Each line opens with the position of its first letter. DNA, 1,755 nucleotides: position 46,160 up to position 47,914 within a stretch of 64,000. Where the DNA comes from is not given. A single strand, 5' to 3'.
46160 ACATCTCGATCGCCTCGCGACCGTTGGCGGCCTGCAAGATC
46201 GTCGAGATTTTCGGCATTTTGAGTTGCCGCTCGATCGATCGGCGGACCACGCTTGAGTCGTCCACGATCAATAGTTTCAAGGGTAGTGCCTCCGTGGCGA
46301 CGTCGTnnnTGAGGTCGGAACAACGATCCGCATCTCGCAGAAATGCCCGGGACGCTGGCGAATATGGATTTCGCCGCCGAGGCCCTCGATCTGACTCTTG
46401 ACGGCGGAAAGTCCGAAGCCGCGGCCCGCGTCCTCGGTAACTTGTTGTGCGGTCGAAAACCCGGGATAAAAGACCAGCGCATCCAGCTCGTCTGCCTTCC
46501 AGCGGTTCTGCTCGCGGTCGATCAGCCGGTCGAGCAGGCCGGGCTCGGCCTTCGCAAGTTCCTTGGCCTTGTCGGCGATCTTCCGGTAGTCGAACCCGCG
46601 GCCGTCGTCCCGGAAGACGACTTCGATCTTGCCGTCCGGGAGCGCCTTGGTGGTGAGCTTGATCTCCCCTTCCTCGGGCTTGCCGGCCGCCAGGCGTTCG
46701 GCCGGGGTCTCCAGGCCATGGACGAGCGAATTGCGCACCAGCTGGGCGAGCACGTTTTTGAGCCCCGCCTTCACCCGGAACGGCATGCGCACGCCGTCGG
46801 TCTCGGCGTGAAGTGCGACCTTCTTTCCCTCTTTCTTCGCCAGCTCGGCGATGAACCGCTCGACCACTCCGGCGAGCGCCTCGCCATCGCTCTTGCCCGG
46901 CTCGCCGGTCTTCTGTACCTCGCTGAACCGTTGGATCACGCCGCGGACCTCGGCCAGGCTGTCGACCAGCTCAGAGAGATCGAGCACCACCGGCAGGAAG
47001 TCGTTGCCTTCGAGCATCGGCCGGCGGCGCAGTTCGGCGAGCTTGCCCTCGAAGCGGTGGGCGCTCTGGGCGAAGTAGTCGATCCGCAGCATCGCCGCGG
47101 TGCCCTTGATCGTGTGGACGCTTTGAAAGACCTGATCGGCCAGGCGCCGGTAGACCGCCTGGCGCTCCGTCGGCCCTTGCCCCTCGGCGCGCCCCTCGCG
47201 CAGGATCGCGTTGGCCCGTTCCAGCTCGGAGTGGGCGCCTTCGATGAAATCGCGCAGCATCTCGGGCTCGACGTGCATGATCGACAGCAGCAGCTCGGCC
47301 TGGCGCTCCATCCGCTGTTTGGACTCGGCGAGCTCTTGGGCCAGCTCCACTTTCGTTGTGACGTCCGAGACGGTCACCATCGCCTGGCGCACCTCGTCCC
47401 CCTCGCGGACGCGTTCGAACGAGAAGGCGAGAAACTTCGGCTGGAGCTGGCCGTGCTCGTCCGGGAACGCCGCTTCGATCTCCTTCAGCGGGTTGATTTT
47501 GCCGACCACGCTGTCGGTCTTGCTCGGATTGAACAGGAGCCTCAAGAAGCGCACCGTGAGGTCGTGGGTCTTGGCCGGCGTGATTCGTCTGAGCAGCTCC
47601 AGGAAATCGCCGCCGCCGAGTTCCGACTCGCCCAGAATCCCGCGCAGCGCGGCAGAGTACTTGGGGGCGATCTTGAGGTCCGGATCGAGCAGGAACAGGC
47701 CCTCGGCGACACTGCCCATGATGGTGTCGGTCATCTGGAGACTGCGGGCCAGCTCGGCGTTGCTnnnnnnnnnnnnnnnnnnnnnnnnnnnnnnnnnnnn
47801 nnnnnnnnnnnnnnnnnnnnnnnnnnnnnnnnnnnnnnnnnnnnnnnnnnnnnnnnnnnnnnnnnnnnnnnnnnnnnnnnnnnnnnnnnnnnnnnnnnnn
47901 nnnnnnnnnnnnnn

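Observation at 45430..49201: Minimal chemotaxis-like module: membrane Cache-HAMP-Hpt-HATPase kinase, CheY and CheX, with no CheW or MCP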

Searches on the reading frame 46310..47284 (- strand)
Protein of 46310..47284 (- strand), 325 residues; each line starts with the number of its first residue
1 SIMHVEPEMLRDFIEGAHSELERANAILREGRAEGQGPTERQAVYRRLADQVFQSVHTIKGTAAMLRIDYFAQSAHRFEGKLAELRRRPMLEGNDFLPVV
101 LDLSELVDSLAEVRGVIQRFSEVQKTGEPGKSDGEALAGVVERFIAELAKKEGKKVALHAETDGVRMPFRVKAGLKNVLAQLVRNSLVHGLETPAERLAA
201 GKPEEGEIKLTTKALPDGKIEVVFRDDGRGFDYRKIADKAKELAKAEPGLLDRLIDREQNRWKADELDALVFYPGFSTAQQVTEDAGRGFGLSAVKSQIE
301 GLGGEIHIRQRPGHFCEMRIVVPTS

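Call 30: search_protein_representatives(protein=window:46310-47284:-)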
Query: 325 residues. Proteins with E-value up to 0.001 (for the whole library): 35519; up to 1e-10: 27789; up to 1e-30: 517. The best 150 are listed.
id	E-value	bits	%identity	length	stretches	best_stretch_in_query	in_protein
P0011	4.2e-124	430.4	63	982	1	2-323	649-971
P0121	5.6e-114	397.2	56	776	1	1-324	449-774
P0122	2.9e-103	362.0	52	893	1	1-324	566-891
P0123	2.2e-83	296.7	47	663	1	1-323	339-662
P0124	4.1e-78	279.4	47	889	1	1-319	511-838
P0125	4.7e-70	252.9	42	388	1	2-323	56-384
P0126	1.9e-69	251.0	41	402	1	1-317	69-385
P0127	1.6e-66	241.3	37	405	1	2-323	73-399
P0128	1.4e-58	215.2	38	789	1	2-320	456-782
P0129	4.4e-57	210.3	40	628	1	2-323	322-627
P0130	1.2e-55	205.7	40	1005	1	2-320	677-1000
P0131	2.2e-55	204.8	38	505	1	2-323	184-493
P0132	3.9e-55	203.9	39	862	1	2-324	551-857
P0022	1.6e-53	198.6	40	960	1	1-324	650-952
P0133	5.3e-53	196.9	40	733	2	141-322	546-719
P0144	1.8e-47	178.7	37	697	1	2-324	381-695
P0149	4.5e-47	177.5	35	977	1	2-323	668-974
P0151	5.5e-47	177.1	35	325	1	2-324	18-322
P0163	2.3e-46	175.1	34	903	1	1-324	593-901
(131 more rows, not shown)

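Call 53: find_encoding_contigs(protein=P0128, flank=6000, max_places=2)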
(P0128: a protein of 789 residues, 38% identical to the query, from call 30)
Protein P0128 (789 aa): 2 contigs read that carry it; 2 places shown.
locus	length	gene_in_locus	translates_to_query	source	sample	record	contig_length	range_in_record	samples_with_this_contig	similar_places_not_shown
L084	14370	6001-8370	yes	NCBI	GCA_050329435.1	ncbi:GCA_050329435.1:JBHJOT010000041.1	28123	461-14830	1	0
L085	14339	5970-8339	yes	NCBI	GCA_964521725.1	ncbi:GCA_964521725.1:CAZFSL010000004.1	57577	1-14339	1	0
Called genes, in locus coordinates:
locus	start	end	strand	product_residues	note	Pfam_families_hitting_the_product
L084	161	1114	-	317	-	PF00950:ABC-3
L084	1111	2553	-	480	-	PF00950:ABC-3, PF01032:FecCD, PF02742:Fe_dep_repr_C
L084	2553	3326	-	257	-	PF00005:ABC_tran, PF13304:AAA_21 (faint)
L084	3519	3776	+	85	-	-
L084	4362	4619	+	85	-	-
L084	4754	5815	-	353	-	PF10005:Zn_ribbon_DZR_6, PF15887:Peptidase_Mx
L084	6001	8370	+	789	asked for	PF00672:HAMP (weak), PF01627:Hpt (weak), PF02518:HATPase_c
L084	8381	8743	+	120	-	PF00072:Response_reg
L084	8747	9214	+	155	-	PF13690:CheX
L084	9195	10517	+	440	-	-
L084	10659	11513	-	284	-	-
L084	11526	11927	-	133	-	-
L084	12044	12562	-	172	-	-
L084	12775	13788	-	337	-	PF00494:SQS_PSY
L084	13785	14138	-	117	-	PF01022:HTH_5, PF12802:MarR_2 (weak), PF12840:HTH_20 (weak)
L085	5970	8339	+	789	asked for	PF00672:HAMP (weak), PF01627:Hpt (weak), PF02518:HATPase_c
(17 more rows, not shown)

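Call 54: find_encoding_contigs(protein=P0151, flank=6000, max_places=2)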
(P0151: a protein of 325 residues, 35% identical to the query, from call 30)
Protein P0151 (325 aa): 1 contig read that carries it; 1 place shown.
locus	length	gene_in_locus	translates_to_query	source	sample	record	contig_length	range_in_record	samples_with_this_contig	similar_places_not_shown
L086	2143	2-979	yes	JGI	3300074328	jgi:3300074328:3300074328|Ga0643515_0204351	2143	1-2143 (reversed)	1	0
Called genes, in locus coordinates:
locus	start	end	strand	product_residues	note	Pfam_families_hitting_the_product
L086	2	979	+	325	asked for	PF01627:Hpt, PF02518:HATPase_c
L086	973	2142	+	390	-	?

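Call 55: find_encoding_contigs(protein=P0144, flank=5000, max_places=1)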
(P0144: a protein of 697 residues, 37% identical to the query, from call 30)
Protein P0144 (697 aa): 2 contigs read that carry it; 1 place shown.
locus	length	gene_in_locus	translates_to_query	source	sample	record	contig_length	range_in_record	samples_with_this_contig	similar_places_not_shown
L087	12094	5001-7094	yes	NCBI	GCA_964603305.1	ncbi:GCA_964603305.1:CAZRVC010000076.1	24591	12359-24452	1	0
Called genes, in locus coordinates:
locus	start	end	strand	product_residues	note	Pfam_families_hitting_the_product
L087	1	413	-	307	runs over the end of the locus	PF00482:T2SSF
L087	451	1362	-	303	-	PF02826:2-Hacid_dh_C (faint), PF03446:NAD_binding_2, PF03807:F420_oxidored (weak), PF14833:NAD_binding_11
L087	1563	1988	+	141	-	PF04134:DCC1-like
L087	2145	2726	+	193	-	PF04542:Sigma70_r2, PF08281:Sigma70_r4_2, PF22233:PhyR_sigma-like (weak)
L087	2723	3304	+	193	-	-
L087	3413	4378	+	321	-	PF07681:DoxX (weak)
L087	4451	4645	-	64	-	-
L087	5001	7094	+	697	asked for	PF01627:Hpt (weak), PF02518:HATPase_c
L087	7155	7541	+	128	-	PF00072:Response_reg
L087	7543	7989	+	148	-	PF13690:CheX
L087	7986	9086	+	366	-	PF01244:Peptidase_M19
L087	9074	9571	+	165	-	PF00293:NUDIX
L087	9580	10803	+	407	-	PF13679:Methyltransf_32, PF13649:Methyltransf_25 (weak)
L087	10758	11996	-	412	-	PF07690:MFS_1, PF06609:TRI12 (weak), PF00083:Sugar_tr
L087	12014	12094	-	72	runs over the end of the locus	?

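Call 56: find_encoding_contigs(protein=P0163, flank=5000, max_places=1)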
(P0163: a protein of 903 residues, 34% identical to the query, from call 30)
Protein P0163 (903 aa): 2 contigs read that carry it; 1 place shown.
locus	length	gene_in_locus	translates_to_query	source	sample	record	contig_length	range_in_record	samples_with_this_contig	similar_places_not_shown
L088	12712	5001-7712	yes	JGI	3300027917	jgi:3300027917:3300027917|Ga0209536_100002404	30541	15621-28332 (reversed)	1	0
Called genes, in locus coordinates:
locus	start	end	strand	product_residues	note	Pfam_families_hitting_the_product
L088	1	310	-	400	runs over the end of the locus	PF00365:PFK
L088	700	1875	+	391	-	PF00561:Abhydrolase_1, PF12146:Hydrolase_4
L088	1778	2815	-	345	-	PF13353:Fer4_12, PF04055:Radical_SAM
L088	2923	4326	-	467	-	PF16286:DUF4932 (weak)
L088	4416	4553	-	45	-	-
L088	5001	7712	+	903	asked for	PF00480:ROK, PF01627:Hpt (faint), PF08448:PAS_4, PF13426:PAS_9, PF02518:HATPase_c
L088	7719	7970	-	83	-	-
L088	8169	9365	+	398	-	-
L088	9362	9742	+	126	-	PF13648:Lipocalin_4 (faint)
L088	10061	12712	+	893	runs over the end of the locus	PF01546:Peptidase_M20, PF04389:Peptidase_M28, PF00041:fn3 (weak), PF13860:FlgD_ig (faint), PF18962:Por_Secre_tail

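Call 57: find_encoding_contigs(protein=P0133, flank=5000, max_places=1)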
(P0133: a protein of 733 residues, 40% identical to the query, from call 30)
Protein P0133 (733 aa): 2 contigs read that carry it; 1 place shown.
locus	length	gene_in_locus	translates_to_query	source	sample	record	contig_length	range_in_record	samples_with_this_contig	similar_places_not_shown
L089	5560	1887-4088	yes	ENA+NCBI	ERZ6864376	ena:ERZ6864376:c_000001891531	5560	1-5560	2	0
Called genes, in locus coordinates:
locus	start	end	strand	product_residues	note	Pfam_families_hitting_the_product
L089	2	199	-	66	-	?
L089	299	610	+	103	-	-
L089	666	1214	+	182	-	PF01872:RibD_C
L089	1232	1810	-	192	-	-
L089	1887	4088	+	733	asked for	PF13675:PilJ, PF01627:Hpt (weak), PF02518:HATPase_c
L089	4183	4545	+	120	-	PF00072:Response_reg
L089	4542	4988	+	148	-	PF13690:CheX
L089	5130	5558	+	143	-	?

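Call 58: find_encoding_contigs(protein=P0149, flank=5000, max_places=1)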
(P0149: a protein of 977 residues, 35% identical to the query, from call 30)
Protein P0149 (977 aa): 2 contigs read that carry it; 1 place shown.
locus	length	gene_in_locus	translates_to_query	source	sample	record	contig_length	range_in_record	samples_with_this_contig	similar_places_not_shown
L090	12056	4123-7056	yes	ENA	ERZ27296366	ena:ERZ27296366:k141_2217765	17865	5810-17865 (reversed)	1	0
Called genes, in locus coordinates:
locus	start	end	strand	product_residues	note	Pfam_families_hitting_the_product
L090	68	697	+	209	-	PF01066:CDP-OH_P_transf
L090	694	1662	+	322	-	PF01148:CTP_transf_1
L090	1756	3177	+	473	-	PF03349:Toluene_X (weak)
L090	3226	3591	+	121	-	PF00072:Response_reg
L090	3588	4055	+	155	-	PF13690:CheX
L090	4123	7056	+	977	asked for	PF00672:HAMP (weak), PF01627:Hpt (weak), PF02518:HATPase_c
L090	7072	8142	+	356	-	PF00211:Guanylate_cyc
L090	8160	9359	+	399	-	PF13506:Glyco_transf_21, PF13641:Glyco_tranf_2_3, PF00535:Glycos_transf_2, PF10111:Glyco_tranf_2_2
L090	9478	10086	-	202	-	-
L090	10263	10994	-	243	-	PF01706:FliG_C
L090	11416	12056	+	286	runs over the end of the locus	PF00756:Esterase, PF00326:Peptidase_S9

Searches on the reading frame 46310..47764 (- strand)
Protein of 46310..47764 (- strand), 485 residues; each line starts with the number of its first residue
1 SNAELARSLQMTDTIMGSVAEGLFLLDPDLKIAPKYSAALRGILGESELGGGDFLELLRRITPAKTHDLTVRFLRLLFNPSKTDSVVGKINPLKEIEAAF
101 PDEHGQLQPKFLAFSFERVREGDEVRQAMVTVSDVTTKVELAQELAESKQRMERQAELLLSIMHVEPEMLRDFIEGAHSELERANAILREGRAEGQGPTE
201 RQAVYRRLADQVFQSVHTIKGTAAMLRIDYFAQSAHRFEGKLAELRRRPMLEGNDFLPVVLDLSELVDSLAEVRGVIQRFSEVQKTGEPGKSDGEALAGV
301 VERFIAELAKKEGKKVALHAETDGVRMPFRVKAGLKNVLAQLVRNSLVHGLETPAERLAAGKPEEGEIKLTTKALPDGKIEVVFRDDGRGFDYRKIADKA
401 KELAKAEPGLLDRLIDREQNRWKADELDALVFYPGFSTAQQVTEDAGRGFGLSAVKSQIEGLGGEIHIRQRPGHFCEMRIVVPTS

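Call 39: search_solved_structures(query=window:46310-47764:-, max_evalue=0.01, show_alignments=2)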
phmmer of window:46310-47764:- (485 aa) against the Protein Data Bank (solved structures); distinct sequences matched with E-value up to 0.01: 11.
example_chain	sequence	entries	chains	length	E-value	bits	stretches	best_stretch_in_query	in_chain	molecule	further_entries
6s1k_A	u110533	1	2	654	7.2e-26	94.5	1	302-484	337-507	Chemotaxis protein CheA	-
8c5v_A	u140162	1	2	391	1.1e-22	84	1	302-484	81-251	Chemotaxis protein CheA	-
1i58_A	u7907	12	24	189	9.6e-20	74.3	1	302-479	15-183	CHEMOTAXIS PROTEIN CHEA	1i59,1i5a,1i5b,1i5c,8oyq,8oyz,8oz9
1i5d_A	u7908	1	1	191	1e-19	74.3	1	302-479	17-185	CHEMOTAXIS PROTEIN CHEA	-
6mi6_A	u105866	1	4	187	1.1e-19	74.1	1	302-474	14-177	Chemotaxis protein CheA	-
4xiv_A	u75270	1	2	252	2.2e-19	73.1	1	302-478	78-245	Chemotaxis protein CheA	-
2ch4_A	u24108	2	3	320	4.3e-19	72.2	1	302-478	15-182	CHEMOTAXIS PROTEIN CHEA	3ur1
3ja6_C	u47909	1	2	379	2.1e-18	69.9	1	302-475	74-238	Chemotaxis protein CheA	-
1b3q_A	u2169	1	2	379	2.1e-18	69.9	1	302-475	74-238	PROTEIN (CHEMOTAXIS PROTEIN CHEA)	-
4jpb_A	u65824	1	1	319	4.9e-18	68.7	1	302-478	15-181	Chemotaxis protein CheA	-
6ff6_A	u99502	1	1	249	0.0017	20.8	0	209-268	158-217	BRIC1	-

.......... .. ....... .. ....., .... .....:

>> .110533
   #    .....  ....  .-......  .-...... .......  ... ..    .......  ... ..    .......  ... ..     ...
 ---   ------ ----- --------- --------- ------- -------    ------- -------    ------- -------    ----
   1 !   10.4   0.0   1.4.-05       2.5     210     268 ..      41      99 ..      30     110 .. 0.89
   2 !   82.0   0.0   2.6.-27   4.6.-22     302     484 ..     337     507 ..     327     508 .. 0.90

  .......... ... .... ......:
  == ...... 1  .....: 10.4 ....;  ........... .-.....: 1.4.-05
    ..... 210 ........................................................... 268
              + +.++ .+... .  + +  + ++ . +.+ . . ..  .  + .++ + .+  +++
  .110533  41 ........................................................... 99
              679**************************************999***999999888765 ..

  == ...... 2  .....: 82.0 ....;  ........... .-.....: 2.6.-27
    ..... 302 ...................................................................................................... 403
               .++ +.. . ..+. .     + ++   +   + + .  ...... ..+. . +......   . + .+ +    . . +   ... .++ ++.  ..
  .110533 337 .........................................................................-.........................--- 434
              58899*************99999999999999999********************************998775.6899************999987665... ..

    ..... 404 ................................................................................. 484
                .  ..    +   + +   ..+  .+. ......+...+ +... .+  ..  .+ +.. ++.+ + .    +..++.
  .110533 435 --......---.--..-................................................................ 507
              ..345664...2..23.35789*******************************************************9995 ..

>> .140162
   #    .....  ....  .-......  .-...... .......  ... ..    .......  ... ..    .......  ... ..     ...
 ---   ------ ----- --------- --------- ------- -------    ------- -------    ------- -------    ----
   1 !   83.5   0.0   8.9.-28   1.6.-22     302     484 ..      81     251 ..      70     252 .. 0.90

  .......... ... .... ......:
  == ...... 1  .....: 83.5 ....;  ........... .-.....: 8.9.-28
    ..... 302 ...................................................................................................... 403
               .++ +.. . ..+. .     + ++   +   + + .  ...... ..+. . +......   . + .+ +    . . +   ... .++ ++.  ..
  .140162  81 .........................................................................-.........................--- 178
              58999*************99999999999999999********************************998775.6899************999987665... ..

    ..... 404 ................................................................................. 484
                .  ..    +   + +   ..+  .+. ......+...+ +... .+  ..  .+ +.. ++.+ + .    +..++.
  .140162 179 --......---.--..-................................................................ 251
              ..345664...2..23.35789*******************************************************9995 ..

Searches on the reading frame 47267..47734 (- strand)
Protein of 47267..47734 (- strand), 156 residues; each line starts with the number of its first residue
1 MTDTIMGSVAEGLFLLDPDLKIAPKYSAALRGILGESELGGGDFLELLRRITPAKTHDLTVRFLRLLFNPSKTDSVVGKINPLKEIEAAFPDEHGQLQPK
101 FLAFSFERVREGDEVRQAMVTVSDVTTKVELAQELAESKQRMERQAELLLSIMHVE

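Call 68: predict_structure(alignment_id=A3)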
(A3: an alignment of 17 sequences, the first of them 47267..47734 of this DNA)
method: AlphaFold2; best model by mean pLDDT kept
length: 156 residues; sequences in the alignment: 17
mean_pLDDT: 83.9   pTM: 0.72
mean pLDDT of the five models: 83.9, 83.3, 82.6, 82.5, 81.8
residues with pLDDT >= 90: 47; 70-90: 96; 50-70: 5; < 50: 8
segments of 3 or more residues with pLDDT < 50: 1-8
pLDDT, mean of each block of 10 residues (from residue 1): 44 91 87 80 89 87 91 89 89 82 92 90 88 87 82 67
secondary structure, 60 per line:
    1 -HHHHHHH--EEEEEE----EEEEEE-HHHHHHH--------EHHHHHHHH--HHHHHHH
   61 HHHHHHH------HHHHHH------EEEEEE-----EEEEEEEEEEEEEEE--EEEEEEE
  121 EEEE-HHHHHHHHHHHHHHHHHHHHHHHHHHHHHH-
elements in order: H2-8 E11-16 E21-26 H28-34 H44-51 H54-67 H74-79 E86-91 E97-111 E114-124 H126-155

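Call 70: fold_search(model_id=the predicted structure, library=pdb)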
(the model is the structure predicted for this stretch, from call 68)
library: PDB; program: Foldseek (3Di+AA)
matches with E <= 10: 1344; with E <= 0.001: 211
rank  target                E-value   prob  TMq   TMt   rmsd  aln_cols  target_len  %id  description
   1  5luv_B                3.1e-06  1.00  0.53  0.56   4.9       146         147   16  Short LOV protein W619_1 in apo-state (released 2017-02-22)
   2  9vf7_C                3.3e-06  1.00  0.51  0.57   7.0       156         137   18  Structure of Meiothermus ruber Mrub_1259 LOV domain with N- and C-terminal alpha helices (MrLOVe) (released 2025-06-25)
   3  8js5_A                3.5e-06  1.00  0.57  0.38   4.5       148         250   16  Dimeric PAS domains of oxygen sensor FixL with ferric unliganded heme (released 2024-06-26)
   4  8js5_G                3.7e-06  1.00  0.55  0.37   5.1       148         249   15  Dimeric PAS domains of oxygen sensor FixL with ferric unliganded heme (released 2024-06-26)
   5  8js5_F                3.7e-06  1.00  0.53  0.36   5.3       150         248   14  Dimeric PAS domains of oxygen sensor FixL with ferric unliganded heme (released 2024-06-26)
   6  9vf7_D                4.5e-06  1.00  0.56  0.63   6.7       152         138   16  Structure of Meiothermus ruber Mrub_1259 LOV domain with N- and C-terminal alpha helices (MrLOVe) (released 2025-06-25)
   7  8js6_C                5.1e-06  1.00  0.57  0.38   4.4       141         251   15  Dimeric PAS domains of oxygen sensor FixL in complex with cyanide-bound ferric heme (released 2024-06-26)
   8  9a5d_A                5.8e-06  1.00  0.55  0.16   5.4       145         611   12  Integrative model of WALK-YYCH by crosslinking MS and deep learning (released 2024-09-18)
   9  9vf7_A                5.8e-06  1.00  0.56  0.61   6.6       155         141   17  Structure of Meiothermus ruber Mrub_1259 LOV domain with N- and C-terminal alpha helices (MrLOVe) (released 2025-06-25)
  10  3mr0_A                6.2e-06  1.00  0.50  0.58   5.9       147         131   13  Crystal Structure of Sensory Box Histidine Kinase/Response Regulator from Burkholderia thailandensis E264 (released 2010-06-23)
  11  8js6_E                1.0e-05  1.00  0.50  0.33   6.0       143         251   15  Dimeric PAS domains of oxygen sensor FixL in complex with cyanide-bound ferric heme (released 2024-06-26)
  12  6ph4_B                1.1e-05  1.00  0.65  0.24   3.5       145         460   15  Full length LOV-PAS-HK construct from the LOV-HK sensory protein from Brucella abortus (light-adapted, construct 15-48 (released 2020-12-30)
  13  5luv_A                1.1e-05  1.00  0.54  0.61   4.6       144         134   15  Short LOV protein W619_1 in apo-state (released 2017-02-22)
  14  7r5n_B                1.2e-05  1.00  0.50  0.51   7.6       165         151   13  Crystal structure of the full-length short LOV protein PF5-LOV from Pseudomonas fluorescens (dark state) (released 2023-08-23)
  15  9vf7_B                1.5e-05  1.00  0.54  0.59   6.7       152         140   17  Structure of Meiothermus ruber Mrub_1259 LOV domain with N- and C-terminal alpha helices (MrLOVe) (released 2025-06-25)
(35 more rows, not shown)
